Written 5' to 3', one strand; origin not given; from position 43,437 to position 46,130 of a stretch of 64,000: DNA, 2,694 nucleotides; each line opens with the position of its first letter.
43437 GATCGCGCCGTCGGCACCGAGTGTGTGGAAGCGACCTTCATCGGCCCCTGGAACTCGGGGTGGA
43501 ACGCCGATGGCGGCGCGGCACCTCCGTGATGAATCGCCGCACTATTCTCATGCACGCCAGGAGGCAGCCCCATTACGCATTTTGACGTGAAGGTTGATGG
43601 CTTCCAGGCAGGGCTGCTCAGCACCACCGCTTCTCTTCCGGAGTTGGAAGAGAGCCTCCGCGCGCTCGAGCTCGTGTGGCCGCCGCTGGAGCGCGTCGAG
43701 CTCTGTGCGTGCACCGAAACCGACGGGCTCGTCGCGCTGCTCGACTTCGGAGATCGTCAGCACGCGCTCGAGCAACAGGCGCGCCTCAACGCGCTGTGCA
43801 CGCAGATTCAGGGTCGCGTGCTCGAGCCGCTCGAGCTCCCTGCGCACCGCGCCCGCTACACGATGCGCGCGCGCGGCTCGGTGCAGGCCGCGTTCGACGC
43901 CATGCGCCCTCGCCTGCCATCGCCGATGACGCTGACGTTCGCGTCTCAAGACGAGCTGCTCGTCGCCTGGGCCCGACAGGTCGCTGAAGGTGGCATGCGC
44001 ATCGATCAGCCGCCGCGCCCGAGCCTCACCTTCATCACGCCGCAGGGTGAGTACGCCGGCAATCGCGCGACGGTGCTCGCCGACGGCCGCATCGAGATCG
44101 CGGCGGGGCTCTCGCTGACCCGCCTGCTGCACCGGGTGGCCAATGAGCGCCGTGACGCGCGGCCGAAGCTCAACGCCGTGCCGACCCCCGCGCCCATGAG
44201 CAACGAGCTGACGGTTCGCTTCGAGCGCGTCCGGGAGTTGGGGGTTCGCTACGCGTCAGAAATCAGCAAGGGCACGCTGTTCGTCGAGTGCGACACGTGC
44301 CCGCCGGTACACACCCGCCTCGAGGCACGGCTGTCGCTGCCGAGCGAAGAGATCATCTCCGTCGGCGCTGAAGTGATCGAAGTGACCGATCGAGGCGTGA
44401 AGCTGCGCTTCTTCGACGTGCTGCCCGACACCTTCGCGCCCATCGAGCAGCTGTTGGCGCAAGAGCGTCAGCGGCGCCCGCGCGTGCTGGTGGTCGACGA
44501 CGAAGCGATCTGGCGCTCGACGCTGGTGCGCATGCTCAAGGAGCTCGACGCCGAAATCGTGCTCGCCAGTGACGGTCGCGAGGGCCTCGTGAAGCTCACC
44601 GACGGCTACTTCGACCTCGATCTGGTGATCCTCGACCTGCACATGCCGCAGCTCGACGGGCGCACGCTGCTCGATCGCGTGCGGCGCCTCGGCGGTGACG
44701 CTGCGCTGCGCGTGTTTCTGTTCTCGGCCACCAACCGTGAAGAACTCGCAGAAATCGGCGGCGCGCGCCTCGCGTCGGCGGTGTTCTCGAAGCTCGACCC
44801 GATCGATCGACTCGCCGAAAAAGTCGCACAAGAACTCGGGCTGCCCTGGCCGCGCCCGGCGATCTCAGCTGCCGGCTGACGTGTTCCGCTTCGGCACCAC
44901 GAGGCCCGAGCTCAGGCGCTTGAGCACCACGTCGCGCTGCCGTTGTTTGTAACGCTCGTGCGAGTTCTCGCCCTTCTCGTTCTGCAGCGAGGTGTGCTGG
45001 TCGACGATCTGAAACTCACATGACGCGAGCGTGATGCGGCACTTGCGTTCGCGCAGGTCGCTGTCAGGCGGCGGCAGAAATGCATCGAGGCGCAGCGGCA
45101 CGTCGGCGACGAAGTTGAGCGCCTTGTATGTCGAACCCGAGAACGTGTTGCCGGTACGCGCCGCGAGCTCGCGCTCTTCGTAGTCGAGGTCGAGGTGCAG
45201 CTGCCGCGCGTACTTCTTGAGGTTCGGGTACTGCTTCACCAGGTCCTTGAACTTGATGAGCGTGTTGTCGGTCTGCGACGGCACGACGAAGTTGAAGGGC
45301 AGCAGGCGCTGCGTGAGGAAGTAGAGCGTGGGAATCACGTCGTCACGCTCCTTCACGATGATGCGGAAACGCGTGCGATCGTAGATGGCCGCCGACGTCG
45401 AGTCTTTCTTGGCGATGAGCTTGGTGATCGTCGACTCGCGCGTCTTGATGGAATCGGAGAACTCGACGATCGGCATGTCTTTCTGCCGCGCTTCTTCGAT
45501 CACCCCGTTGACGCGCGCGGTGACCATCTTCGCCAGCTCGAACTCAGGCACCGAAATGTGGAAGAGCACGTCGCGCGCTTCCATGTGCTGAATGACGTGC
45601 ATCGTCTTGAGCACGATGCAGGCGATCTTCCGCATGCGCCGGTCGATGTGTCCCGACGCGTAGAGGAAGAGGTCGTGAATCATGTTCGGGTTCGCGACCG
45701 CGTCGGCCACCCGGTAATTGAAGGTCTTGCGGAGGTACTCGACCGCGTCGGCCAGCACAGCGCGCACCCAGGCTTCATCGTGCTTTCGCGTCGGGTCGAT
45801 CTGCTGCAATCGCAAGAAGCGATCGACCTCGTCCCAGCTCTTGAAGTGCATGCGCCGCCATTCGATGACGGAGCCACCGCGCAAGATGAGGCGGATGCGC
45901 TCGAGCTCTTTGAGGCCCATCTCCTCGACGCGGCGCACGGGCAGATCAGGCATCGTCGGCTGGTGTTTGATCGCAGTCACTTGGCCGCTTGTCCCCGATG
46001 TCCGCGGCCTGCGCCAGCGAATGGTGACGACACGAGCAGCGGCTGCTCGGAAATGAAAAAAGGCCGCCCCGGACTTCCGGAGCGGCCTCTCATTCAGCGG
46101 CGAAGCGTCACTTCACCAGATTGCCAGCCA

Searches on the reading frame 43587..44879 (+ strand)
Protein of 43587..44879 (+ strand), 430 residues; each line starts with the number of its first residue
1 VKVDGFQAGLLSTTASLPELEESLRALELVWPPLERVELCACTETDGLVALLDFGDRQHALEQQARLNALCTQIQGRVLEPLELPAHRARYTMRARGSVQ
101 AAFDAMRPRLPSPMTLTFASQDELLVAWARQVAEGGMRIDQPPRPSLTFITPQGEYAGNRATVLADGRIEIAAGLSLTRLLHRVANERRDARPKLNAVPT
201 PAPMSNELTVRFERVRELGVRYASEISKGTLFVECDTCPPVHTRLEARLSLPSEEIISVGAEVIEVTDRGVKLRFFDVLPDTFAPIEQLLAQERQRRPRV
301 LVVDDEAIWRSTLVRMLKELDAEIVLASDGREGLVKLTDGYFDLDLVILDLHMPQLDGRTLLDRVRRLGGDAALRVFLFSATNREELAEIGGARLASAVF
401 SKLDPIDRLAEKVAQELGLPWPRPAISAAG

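Call 52: search_protein_families(library=pfam, proteins=[window:43587-44879:+], max_evalue=0.001)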
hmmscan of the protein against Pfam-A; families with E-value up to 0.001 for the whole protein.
window:43587-44879:+ (430 aa): 2 families
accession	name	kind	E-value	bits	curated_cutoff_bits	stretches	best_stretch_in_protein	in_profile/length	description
PF00072.30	Response_reg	-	3.5e-13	50.1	30.2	1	300-409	1-106/111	Response regulator receiver domain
PF07238.19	PilZ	-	0.00083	20.1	22.5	0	219-291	25-101/102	PilZ domain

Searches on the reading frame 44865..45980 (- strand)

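Call 52: search_protein_families(library=pfam, proteins=[window:44865-45980:-], max_evalue=0.001)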
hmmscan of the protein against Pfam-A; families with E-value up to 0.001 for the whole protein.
window:44865-45980:- (371 aa): 1 family
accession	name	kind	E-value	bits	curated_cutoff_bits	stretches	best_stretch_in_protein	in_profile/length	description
PF04607.23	RelA_SpoT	-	0.00028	21.6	27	0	178-265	3-76/113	Region found in RelA / SpoT proteins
